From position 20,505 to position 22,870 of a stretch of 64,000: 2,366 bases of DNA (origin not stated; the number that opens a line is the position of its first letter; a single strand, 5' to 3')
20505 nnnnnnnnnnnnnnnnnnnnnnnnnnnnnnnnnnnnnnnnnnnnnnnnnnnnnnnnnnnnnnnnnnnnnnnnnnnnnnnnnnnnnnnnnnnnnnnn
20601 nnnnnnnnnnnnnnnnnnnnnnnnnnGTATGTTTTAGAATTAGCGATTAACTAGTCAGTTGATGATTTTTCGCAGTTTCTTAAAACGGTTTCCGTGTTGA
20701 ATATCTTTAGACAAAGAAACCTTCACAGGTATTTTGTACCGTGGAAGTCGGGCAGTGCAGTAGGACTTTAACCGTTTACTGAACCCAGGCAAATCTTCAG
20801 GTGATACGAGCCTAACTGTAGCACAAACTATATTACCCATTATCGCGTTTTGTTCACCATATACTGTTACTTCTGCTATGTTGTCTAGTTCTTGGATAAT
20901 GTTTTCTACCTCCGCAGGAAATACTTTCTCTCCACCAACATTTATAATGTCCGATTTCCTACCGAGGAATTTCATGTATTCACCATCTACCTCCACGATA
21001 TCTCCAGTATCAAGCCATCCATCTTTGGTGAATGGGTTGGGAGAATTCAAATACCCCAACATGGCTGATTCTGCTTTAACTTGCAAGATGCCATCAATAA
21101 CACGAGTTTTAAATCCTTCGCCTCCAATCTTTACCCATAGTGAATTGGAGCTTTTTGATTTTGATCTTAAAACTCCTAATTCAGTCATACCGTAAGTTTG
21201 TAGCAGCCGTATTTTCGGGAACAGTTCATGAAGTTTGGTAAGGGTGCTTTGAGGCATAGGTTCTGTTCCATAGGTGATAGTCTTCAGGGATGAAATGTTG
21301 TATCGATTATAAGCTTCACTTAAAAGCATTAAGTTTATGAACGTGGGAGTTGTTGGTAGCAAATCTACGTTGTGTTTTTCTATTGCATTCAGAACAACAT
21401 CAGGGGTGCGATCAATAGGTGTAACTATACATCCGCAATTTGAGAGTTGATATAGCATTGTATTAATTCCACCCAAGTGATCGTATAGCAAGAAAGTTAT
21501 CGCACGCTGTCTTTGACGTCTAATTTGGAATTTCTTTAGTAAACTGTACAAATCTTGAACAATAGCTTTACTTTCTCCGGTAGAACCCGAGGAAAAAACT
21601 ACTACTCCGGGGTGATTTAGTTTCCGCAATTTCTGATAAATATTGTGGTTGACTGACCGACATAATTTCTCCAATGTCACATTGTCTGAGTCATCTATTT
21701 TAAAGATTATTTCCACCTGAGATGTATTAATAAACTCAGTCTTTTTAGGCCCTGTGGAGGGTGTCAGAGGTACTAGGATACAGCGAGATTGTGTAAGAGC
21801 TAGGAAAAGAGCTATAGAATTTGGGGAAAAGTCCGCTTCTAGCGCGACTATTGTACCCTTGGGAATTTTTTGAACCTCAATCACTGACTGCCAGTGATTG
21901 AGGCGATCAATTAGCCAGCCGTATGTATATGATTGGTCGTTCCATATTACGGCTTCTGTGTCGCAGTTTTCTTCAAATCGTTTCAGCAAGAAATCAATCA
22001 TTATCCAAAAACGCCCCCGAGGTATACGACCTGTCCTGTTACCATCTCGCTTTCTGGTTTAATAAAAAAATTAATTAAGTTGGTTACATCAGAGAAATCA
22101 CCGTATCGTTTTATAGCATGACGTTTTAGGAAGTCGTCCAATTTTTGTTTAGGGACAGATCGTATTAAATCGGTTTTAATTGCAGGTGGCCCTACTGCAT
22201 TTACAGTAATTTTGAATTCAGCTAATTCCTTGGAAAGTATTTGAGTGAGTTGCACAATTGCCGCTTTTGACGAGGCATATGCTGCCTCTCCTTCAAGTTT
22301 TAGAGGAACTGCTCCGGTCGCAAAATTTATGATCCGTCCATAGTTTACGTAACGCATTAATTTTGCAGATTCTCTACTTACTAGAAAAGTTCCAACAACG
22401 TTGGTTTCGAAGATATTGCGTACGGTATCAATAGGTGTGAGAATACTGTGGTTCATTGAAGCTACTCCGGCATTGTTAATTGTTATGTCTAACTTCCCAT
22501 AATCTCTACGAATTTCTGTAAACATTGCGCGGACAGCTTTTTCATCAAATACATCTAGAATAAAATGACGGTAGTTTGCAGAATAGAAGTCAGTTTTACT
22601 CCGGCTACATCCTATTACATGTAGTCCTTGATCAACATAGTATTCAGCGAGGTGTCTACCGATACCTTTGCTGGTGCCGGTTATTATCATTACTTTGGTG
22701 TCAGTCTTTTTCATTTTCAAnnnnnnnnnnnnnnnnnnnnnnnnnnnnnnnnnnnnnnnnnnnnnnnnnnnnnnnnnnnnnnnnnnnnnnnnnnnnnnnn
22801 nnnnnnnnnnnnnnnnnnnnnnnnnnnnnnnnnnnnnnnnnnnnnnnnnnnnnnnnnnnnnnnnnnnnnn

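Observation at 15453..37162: Three paralogous uncharacterised GT-B-like proteins, one per nonulosonate module: candidate new CMP-nonulosonate transferases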

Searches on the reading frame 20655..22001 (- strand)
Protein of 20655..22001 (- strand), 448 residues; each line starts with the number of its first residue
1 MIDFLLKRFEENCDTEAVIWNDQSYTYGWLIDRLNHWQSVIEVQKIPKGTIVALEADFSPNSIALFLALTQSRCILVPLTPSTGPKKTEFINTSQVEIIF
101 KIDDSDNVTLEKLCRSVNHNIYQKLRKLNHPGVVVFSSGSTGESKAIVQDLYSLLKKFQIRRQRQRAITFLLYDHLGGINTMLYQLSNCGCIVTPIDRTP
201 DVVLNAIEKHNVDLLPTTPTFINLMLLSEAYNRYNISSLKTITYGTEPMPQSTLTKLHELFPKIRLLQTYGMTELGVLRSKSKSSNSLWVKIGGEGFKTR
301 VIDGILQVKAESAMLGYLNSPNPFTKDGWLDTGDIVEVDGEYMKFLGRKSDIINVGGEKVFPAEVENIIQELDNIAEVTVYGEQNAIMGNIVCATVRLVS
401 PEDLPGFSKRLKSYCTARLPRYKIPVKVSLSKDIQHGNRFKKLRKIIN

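Call 8: search_protein_families(library=ncbifam, proteins=[window:20655-22001:-], max_evalue=0.00001)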
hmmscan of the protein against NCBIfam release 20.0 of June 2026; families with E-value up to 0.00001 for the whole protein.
window:20655-22001:- (448 aa): 93 families (the best 25 are shown)
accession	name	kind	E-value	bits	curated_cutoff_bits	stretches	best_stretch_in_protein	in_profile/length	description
NF004837.0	PRK06187.1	subfamily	8.4e-46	156.3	476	1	123-435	164-506/531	long-chain-fatty-acid--CoA ligase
NF006182.0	PRK08316.1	subfamily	1.9e-36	125.7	663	1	143-434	192-500/523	fatty acyl-CoA synthetase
TIGR01923.1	menE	equivalog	5e-36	124.5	330.15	1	32-432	7-427/442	o-succinylbenzoate--CoA ligase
NF005307.0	PRK06839.1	equivalog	5.1e-36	124.3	748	2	306-435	346-477/496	o-succinylbenzoate--CoA ligase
NF002966.0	PRK03640.1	equivalog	2.6e-35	121.9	556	1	2-438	5-467/483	o-succinylbenzoate--CoA ligase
NF005801.1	PRK07656.1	equivalog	2e-34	119.1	657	1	131-434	166-486/500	FadD3 family acyl-CoA ligase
NF005702.0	PRK07514.1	subfamily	1.1e-29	103.2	558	1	91-435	119-484/506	malonyl-CoA synthase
NF052580.1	Str24CoAsynCasG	equivalog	1.4e-29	102.8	750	1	201-434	280-532/548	steroid-24-oyl-CoA synthetase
NF009233.0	PRK12583.1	subfamily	3.5e-29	101.6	832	1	131-430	203-529/558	fatty acid CoA ligase family protein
NF005863.0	PRK07798.1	subfamily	1.8e-28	99.4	543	2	333-435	414-515/540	acyl-CoA synthetase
NF052269.1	Staph_lig_FadD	equivalog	4.1e-28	98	650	1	3-429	4-471/499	long-chain-fatty-acid--CoA ligase FadD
NF004797.0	PRK06145.1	equivalog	4.7e-28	97.8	850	2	326-444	371-488/499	acyl-CoA synthetase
NF005797.0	PRK07638.1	equivalog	6.1e-28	97.6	518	1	11-439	13-467/487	acyl-CoA synthetase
NF006539.0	PRK09029.1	equivalog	1.8e-27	96.3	494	1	13-430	17-431/458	o-succinylbenzoate--CoA ligase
NF006167.0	PRK08308.1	equivalog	9.7e-27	93.9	513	1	20-439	4-399/414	acyl-CoA synthetase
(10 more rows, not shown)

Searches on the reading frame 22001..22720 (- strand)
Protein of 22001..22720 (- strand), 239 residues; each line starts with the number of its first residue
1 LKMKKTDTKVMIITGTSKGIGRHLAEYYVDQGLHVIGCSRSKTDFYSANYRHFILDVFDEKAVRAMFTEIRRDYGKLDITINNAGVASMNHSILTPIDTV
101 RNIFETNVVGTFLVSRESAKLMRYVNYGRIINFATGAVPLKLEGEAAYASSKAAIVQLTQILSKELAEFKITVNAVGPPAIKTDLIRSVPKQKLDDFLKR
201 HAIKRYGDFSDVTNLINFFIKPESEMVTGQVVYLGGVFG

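Call 8: search_protein_families(library=ncbifam, proteins=[window:22001-22720:-], max_evalue=0.00001)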
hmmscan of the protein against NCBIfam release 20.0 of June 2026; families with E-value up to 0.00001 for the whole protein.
window:22001-22720:- (239 aa): 215 families (the best 25 are shown)
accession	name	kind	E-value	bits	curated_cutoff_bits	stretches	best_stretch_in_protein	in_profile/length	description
NF004198.0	PRK05653.1-3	equivalog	5.8e-42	143.9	296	1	3-236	2-244/248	3-oxoacyl-ACP reductase FabG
NF005559.1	PRK07231.1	subfamily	3.3e-41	141.4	215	1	7-236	3-245/249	glucose 1-dehydrogenase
TIGR01830.1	3oxo_ACP_reduc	equivalog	6.7e-41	140.5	297.75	1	12-236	2-236/239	3-oxoacyl-[acyl-carrier-protein] reductase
NF005309.0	PRK06841.1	subfamily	1e-40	139.9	286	1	7-236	14-250/255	GolD/DthD family dehydrogenase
NF009466.0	PRK12826.1-2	subfamily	2.1e-40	138.8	222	1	8-234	3-240/248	3-oxoacyl-ACP reductase FabG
NF005067.0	PRK06484.1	equivalog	6.8e-38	130.5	713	1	3-234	4-247/524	short chain dehydrogenase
NF004197.0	PRK05653.1-1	equivalog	5.3e-37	127.8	332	1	5-236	4-244/249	3-oxoacyl-ACP reductase FabG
NF005753.0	PRK07577.1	equivalog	3.8e-36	124.8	310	1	8-236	3-230/237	SDR family oxidoreductase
NF047923.1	pyridox_DH_SDR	equivalog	7.5e-36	123.9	325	1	7-233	2-235/243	pyridoxal 4-dehydrogenase, SDR-type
NF006070.0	PRK08213.1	subfamily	1.7e-35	122.8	279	1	7-236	11-254/259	gluconate 5-dehydrogenase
NF009464.0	PRK12824.1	subfamily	5e-35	121.3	269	1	8-236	2-240/245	3-oxoacyl-ACP reductase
NF004791.0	PRK06138.1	equivalog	1.1e-34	119.9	312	1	7-236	4-247/252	SDR family oxidoreductase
NF005893.0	PRK07856.1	equivalog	1.4e-34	119.5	255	1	5-235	6-238/255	SDR family oxidoreductase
NF005007.0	PRK06398.1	equivalog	2.2e-34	118.8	341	1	6-236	5-243/259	aldose dehydrogenase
NF004778.0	PRK06124.1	equivalog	8.5e-34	117.1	303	1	7-236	10-250/256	SDR family oxidoreductase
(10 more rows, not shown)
